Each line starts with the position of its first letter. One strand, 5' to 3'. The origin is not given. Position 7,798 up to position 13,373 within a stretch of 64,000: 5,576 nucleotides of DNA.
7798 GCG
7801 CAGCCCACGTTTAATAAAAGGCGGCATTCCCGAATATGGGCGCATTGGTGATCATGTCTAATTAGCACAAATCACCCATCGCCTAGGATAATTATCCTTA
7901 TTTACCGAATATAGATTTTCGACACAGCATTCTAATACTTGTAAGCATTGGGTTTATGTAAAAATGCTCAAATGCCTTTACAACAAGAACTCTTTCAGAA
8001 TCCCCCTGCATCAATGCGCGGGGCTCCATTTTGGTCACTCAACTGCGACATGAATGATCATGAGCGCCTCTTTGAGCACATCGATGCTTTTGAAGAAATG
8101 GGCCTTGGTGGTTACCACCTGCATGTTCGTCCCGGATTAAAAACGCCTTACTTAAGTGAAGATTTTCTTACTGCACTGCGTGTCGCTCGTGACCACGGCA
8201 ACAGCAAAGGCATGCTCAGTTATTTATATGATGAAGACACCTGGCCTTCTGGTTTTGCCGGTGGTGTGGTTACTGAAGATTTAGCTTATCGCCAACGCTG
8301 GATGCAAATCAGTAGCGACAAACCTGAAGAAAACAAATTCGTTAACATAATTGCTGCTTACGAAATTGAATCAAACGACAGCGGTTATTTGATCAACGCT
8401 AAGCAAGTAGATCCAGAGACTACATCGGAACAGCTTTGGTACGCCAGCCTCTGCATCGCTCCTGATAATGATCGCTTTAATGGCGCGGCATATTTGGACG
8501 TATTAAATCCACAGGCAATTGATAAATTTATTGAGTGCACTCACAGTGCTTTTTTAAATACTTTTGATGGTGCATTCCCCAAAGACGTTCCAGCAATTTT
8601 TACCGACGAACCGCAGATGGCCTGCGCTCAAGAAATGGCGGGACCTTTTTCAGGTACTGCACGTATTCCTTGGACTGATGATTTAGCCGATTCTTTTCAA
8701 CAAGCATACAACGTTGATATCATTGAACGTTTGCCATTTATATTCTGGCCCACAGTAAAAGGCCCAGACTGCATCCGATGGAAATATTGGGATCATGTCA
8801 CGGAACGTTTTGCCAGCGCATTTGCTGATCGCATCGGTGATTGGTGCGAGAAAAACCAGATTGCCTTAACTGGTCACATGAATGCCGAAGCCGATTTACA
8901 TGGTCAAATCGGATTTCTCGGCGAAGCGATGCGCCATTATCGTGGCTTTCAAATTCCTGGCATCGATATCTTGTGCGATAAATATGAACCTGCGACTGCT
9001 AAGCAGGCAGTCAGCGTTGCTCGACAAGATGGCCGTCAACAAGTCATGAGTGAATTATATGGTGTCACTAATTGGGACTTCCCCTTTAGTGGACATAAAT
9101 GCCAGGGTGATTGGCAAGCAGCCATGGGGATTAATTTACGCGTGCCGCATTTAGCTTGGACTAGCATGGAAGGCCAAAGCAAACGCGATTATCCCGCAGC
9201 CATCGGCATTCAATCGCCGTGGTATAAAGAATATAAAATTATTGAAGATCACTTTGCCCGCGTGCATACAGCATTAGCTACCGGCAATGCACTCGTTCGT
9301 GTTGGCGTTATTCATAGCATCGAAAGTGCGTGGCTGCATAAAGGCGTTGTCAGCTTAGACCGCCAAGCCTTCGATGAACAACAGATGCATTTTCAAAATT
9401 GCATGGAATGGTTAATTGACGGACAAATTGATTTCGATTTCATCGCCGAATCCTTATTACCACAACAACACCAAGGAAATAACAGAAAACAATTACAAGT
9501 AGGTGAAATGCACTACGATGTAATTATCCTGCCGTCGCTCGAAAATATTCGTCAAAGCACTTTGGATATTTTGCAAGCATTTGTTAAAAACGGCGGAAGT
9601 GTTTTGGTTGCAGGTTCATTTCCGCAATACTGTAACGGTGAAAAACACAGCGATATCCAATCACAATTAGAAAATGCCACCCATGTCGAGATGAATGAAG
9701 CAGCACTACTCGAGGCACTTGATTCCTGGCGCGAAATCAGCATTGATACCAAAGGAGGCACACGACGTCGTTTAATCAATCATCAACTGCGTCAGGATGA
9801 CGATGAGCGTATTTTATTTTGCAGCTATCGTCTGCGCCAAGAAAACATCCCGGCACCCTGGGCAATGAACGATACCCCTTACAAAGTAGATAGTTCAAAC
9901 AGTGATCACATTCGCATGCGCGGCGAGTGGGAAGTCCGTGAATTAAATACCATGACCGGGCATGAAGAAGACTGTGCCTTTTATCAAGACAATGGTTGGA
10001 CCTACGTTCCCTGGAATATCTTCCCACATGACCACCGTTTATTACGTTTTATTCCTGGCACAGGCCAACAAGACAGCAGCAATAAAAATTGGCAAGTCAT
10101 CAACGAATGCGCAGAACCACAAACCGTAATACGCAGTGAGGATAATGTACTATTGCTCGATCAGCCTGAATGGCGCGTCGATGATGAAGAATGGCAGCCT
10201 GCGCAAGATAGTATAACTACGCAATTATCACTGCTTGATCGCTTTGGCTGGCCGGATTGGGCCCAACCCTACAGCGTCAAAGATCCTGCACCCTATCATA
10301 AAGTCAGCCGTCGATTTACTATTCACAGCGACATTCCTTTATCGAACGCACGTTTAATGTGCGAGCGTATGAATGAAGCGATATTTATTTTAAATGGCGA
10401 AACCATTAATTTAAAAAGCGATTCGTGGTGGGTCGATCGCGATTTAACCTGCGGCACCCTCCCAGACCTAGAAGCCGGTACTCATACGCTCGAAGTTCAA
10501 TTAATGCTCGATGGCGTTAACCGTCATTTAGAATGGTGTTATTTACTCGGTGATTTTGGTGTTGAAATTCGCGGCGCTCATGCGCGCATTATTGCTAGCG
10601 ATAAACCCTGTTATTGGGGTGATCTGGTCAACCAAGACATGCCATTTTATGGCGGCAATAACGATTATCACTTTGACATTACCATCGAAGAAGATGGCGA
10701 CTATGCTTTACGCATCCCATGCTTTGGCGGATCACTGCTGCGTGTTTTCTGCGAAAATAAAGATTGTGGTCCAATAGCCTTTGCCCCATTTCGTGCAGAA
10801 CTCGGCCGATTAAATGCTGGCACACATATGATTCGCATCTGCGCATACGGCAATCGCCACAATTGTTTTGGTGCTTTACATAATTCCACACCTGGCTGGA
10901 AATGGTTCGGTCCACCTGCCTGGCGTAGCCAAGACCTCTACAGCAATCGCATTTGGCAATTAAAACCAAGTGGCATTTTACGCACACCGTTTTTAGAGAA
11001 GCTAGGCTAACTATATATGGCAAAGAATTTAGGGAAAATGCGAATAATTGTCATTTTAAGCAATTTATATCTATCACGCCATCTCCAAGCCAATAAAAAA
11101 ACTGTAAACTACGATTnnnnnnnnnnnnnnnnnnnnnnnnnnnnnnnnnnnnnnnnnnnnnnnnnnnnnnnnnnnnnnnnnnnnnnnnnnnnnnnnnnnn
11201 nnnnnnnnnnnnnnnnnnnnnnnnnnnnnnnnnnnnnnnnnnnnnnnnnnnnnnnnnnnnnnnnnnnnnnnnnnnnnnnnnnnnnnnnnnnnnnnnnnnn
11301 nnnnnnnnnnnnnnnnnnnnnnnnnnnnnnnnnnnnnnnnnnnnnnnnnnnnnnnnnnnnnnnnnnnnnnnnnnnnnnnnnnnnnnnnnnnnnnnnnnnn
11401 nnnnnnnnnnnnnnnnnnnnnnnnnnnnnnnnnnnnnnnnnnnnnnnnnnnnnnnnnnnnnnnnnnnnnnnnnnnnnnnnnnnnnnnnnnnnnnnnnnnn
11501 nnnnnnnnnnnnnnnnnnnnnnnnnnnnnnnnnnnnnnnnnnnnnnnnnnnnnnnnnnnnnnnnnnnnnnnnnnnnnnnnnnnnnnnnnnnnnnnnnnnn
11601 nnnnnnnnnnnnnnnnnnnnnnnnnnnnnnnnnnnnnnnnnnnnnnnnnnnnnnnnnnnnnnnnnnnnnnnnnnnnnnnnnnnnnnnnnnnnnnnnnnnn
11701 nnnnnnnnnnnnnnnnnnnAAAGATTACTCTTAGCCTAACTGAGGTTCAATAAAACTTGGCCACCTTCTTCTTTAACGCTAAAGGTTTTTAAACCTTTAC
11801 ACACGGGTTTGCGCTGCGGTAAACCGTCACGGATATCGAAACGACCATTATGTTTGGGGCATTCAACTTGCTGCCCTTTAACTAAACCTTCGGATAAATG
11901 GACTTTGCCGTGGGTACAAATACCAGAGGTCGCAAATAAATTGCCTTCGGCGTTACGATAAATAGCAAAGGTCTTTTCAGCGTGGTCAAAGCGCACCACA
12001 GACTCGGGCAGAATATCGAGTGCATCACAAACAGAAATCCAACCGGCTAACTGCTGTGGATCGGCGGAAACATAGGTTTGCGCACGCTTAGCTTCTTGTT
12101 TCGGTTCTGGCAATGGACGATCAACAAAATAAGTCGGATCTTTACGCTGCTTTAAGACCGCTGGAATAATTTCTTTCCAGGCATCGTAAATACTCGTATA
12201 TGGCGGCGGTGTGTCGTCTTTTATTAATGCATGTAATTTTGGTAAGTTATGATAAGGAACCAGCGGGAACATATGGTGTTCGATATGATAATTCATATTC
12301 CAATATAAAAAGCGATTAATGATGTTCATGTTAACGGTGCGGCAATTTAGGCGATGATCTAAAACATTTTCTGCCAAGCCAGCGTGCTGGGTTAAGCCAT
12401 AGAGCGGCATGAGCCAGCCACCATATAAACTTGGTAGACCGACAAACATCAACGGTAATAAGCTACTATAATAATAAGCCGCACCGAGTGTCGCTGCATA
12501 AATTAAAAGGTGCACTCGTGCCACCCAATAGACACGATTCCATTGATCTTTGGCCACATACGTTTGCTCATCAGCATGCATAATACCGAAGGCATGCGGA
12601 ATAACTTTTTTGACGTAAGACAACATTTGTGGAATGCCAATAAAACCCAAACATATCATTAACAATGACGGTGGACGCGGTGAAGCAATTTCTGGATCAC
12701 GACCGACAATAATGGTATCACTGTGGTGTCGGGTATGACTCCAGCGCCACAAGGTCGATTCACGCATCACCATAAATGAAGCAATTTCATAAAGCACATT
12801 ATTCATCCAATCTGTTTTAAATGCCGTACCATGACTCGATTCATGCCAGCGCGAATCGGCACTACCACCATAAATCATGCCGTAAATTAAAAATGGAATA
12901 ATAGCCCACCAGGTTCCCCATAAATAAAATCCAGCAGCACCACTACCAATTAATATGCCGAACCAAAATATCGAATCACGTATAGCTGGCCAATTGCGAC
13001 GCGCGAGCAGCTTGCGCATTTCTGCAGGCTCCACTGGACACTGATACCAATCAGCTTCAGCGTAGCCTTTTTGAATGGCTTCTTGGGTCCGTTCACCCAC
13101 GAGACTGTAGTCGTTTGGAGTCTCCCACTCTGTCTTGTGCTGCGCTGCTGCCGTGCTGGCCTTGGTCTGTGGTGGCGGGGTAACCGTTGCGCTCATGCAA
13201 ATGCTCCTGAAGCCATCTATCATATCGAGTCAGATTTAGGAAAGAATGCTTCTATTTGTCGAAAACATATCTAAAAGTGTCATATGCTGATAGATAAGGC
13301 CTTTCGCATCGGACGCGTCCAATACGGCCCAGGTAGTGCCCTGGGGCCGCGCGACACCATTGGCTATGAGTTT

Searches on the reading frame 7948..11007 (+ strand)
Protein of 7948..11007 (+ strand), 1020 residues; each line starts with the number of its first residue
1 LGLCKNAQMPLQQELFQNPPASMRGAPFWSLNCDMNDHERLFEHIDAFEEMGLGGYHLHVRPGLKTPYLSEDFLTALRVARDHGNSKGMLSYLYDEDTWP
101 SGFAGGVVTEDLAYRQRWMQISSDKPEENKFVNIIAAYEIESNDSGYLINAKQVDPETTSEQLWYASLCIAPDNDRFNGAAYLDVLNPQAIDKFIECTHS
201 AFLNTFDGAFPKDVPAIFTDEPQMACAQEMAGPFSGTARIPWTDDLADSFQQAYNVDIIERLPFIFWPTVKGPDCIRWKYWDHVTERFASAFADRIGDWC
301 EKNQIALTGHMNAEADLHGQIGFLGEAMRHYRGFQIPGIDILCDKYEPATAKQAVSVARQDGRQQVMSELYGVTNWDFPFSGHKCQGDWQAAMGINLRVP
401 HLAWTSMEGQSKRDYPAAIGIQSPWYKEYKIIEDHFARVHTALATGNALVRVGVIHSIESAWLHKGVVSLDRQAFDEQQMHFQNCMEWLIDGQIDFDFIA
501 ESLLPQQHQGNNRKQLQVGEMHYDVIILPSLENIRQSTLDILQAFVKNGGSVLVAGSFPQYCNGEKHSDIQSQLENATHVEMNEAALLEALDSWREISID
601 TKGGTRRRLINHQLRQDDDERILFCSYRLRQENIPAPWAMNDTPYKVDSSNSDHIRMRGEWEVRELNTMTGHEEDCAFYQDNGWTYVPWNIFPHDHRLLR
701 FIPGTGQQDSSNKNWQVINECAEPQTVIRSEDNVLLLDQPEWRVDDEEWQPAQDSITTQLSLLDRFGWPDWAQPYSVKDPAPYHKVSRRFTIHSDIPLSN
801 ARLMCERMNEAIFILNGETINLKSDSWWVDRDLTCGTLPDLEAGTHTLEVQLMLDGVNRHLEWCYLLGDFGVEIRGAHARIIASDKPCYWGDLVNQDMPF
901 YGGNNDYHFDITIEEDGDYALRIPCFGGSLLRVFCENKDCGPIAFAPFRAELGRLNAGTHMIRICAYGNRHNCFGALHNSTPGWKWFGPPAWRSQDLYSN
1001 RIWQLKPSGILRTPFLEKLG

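Call 63: search_protein_families(library=pfam, proteins=[window:7948-11007:+], max_evalue=0.00001)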
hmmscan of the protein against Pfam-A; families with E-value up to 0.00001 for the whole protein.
window:7948-11007:+ (1020 aa): 1 family
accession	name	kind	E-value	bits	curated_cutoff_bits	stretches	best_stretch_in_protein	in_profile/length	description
PF17132.9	Glyco_hydro_106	-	3e-06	26.5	29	0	241-569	314-637/743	alpha-L-rhamnosidase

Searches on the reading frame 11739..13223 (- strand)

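Call 63: search_protein_families(library=pfam, proteins=[window:11739-13223:-], max_evalue=0.00001)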
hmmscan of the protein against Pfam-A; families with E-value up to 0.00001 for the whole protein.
window:11739-13223:- (495 aa): 3 families
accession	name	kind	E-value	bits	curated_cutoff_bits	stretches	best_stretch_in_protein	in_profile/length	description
PF00487.30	FA_desaturase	-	9.7e-38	130.8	29.7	1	104-344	2-248/253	Fatty acid desaturase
PF00355.32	Rieske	-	8.6e-17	61.3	20.3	1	395-481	2-87/88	Rieske [2Fe-2S] domain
PF13806.12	Rieske_2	-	2.3e-08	34.3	27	1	395-492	2-103/104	Rieske-like [2Fe-2S] domain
